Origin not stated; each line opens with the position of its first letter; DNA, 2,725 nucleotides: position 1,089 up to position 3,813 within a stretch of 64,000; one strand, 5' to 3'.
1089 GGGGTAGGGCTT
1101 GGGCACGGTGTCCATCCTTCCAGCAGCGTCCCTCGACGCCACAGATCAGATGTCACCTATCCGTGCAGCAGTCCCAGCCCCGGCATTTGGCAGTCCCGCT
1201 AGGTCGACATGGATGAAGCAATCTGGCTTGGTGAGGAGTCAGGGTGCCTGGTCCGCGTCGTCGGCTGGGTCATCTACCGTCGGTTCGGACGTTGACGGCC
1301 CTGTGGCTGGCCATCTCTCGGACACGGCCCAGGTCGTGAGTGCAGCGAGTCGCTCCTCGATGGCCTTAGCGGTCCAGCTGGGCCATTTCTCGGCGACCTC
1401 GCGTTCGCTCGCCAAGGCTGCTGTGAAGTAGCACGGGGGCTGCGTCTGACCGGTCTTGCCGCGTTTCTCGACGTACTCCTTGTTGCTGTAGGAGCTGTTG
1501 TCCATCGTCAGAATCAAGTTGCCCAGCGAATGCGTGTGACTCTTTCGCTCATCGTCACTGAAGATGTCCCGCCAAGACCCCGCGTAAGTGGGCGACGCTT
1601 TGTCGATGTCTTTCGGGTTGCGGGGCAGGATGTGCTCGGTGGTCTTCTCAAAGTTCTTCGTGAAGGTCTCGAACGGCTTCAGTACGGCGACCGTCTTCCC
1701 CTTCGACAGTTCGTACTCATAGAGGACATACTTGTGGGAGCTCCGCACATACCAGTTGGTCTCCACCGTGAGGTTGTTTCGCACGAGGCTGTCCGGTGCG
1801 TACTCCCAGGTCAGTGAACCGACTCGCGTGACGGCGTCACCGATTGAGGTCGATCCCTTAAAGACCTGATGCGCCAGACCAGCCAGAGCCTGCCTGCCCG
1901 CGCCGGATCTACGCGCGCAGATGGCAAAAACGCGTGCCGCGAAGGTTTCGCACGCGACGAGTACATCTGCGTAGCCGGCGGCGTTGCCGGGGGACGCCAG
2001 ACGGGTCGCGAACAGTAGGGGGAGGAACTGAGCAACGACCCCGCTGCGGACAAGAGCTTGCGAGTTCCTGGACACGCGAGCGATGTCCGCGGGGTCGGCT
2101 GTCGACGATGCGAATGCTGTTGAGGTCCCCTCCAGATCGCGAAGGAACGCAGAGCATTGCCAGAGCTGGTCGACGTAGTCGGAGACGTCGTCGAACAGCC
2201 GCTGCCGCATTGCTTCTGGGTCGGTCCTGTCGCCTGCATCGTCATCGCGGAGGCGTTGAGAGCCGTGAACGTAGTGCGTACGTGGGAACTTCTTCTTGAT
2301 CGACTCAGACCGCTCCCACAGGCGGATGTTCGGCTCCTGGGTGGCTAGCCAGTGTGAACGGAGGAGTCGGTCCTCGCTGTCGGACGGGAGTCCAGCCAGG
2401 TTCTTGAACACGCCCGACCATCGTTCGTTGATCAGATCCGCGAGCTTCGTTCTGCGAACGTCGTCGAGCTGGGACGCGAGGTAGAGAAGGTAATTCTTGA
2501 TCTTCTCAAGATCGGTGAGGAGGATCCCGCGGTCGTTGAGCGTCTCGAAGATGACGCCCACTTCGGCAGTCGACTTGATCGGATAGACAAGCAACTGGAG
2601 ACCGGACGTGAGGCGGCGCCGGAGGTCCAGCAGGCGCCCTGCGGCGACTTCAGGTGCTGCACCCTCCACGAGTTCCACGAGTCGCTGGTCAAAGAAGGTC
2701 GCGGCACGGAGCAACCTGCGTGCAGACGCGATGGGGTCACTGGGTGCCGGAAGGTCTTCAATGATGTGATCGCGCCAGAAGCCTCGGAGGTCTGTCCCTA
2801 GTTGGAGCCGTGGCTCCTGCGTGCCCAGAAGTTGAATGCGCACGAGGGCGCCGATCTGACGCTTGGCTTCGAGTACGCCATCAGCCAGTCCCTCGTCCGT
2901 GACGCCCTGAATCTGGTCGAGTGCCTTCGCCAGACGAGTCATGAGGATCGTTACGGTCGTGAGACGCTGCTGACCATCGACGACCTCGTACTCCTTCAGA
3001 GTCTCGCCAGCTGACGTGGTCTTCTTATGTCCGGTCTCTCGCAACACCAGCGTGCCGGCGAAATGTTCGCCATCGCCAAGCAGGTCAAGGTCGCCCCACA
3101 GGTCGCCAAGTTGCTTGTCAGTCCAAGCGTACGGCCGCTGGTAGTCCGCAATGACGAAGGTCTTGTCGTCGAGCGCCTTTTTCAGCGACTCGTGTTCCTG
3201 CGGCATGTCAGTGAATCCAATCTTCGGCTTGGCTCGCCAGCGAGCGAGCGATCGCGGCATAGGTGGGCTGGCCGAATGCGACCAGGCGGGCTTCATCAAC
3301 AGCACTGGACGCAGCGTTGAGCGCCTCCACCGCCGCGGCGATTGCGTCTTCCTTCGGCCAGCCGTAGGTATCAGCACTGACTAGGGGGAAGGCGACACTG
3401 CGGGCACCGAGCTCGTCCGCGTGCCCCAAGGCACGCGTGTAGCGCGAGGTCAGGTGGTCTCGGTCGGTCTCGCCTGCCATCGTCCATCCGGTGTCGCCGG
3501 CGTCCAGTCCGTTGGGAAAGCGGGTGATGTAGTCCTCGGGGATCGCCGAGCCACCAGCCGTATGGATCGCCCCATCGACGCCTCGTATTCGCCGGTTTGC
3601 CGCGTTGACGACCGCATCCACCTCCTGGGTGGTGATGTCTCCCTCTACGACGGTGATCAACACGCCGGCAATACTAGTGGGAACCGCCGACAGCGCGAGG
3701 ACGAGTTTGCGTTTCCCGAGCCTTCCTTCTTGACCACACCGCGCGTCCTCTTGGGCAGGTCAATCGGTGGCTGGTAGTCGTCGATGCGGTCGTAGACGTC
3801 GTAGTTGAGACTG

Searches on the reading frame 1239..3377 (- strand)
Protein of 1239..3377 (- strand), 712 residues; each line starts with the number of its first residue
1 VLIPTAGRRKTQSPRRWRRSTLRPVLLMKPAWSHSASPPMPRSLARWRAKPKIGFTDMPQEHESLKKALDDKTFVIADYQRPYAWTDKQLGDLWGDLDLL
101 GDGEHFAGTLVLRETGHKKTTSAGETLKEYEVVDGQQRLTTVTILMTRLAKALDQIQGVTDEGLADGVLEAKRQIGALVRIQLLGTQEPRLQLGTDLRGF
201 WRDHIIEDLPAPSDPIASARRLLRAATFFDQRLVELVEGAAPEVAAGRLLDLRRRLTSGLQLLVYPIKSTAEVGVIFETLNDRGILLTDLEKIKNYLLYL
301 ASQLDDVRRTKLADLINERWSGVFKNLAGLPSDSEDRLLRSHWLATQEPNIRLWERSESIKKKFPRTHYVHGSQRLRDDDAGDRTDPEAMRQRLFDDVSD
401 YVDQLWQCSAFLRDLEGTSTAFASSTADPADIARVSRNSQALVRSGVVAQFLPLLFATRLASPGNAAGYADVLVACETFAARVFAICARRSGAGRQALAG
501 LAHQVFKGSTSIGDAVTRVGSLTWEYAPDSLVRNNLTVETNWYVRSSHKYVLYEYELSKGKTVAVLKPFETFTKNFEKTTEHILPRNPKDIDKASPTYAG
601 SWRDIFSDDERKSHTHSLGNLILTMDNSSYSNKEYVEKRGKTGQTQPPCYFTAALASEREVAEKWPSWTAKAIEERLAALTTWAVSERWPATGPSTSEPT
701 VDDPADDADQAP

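Call 3: search_protein_families(library=pfam, proteins=[window:1239-3377:-], max_evalue=0.1)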
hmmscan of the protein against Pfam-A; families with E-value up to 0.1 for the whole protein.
window:1239-3377:- (712 aa): 2 families
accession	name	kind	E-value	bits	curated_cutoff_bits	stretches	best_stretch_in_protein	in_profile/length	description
PF03235.19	GmrSD_N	-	5.5e-28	98.9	33.2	1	66-298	2-199/199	GmrSD restriction endonuclease, N-terminal domain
PF07510.16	GmrSD_C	-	4.5e-16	59.4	23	1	532-683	7-138/138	GmrSD restriction endonucleases, C-terminal domain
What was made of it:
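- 1239..3377 (-): GmrSD-type (DUF262/DUF1524) type IV restriction enzyme in the same low-GC island. Pfam GmrSD_N and GmrSD_C (call 3).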

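Call 4: search_protein_families(library=padloc, proteins=[window:1239-3377:-], max_evalue=0.1)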
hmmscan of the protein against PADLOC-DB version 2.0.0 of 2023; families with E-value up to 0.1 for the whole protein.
window:1239-3377:- (712 aa): 31 families (the best 25 are shown)
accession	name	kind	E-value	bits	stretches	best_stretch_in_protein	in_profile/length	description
PDLC04154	HEC-06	-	3.4e-47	159.4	2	62-348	11-286/569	-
PDLC04155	HEC-06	-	9.3e-47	157.7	2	59-349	6-278/562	-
PDLC04157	HEC-06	-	2e-44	150.2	2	61-347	10-276/558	-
PDLC02687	Orf5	-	2.8e-38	130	2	70-346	14-278/543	Orf5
PDLC02695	Orf5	-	1.1e-33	114.5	1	61-685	6-598/601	Orf5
PDLC02693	Orf5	-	1e-32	111.9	1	71-685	6-539/543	Orf5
PDLC02700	Orf5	-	3.9e-32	109.7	2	68-310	6-237/555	Orf5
PDLC02698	Orf5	-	1e-21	75.3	3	64-148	9-88/573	Orf5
PDLC02701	Orf5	-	1.9e-21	74.2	1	64-326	9-273/596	Orf5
PDLC02686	Orf5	-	5.7e-18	62.7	2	64-153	9-100/566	Orf5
PDLC02692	Orf5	-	8.7e-18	62.3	1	70-352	4-265/558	Orf5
PDLC02691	Orf5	-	1.8e-17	61.1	1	71-363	18-309/579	Orf5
PDLC02696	Orf5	-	1.4e-16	58.6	3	75-148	2-70/558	Orf5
PDLC02699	Orf5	-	8.4e-15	52.5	1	74-169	1-83/530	Orf5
PDLC04156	HEC-06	-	1.1e-12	45.4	1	76-312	23-255/562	-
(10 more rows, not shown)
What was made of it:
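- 1239..3377 (-): PADLOC HEC-06 and Orf5 (call 4).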

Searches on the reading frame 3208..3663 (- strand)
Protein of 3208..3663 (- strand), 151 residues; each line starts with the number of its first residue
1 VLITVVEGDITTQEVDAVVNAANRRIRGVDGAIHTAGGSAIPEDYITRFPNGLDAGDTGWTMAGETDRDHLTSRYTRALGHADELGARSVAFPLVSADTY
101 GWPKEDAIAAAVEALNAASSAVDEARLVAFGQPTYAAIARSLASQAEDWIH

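Call 3: search_protein_families(library=pfam, proteins=[window:3208-3663:-], max_evalue=0.1)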
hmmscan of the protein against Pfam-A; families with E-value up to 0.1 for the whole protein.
window:3208-3663:- (151 aa): 1 family
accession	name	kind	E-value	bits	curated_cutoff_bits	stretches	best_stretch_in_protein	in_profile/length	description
PF01661.27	Macro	-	6.2e-13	49.2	22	2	62-110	69-117/118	Macro domain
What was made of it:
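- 3208..3663 (-): macro-domain (ADP-ribose-processing) gene, apparently with an internal deletion. Pfam Macro (call 3).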

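Call 4: search_protein_families(library=padloc, proteins=[window:3208-3663:-], max_evalue=0.1)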
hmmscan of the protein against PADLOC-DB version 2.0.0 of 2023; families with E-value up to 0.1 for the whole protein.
window:3208-3663:- (151 aa): 0 families

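Call 13: search_protein_families(library=ncbifam, proteins=[window:3208-3663:-], max_evalue=0.1)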
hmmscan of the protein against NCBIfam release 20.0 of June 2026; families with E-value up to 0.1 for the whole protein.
window:3208-3663:- (151 aa): 13 families
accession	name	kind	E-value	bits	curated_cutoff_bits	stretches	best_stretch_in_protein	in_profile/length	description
NF001664.0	PRK00431.1-6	equivalog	1.8e-30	105.6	200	2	67-144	92-171/173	O-acetyl-ADP-ribose deacetylase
NF001663.0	PRK00431.1-4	equivalog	1.9e-19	70.2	285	2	2-44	8-53/180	ADP-ribose-binding protein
NF001661.0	PRK00431.1-2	equivalog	3.8e-16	59.5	291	2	1-43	1-46/179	O-acetyl-ADP-ribose deacetylase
NF001660.0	PRK00431.1-1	equivalog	1.6e-15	57.1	271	2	3-42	5-47/177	O-acetyl-ADP-ribose deacetylase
NF001662.0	PRK00431.1-3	equivalog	2.1e-14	53.8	215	2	65-140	101-179/185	[protein ADP-ribosylglutamate] hydrolase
NF001667.0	PRK00431.2-3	equivalog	2.3e-13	50.2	252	2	70-128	98-156/182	ADP-ribose-binding protein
NF003163.0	PRK04143.1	equivalog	2.9e-13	49.8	272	2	3-37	85-127/265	protein-ADP-ribose hydrolase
NF009880.0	PRK13341.1-1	equivalog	4.7e-12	45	891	2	3-64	429-495/599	AAA family ATPase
NF001668.0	PRK00431.2-4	equivalog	1.5e-11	44.1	278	1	4-106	52-175/220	ADP-ribose-binding protein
NF001665.0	PRK00431.2-1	equivalog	1e-09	38.2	315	2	66-112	94-140/177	ADP-ribose-binding protein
NF001666.0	PRK00431.2-2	equivalog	7e-07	29.3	246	1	1-64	1-65/164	ADP-ribose-binding protein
NF005095.0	PRK06523.1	subfamily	0.036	13.6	231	1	4-44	53-94/261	oxidoreductase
NF004528.0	PRK05875.1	equivalog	0.075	12.4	334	0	4-40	64-101/280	SDR family oxidoreductase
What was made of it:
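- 3208..3663 (-): NCBIfam matches in two pieces (call 13).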
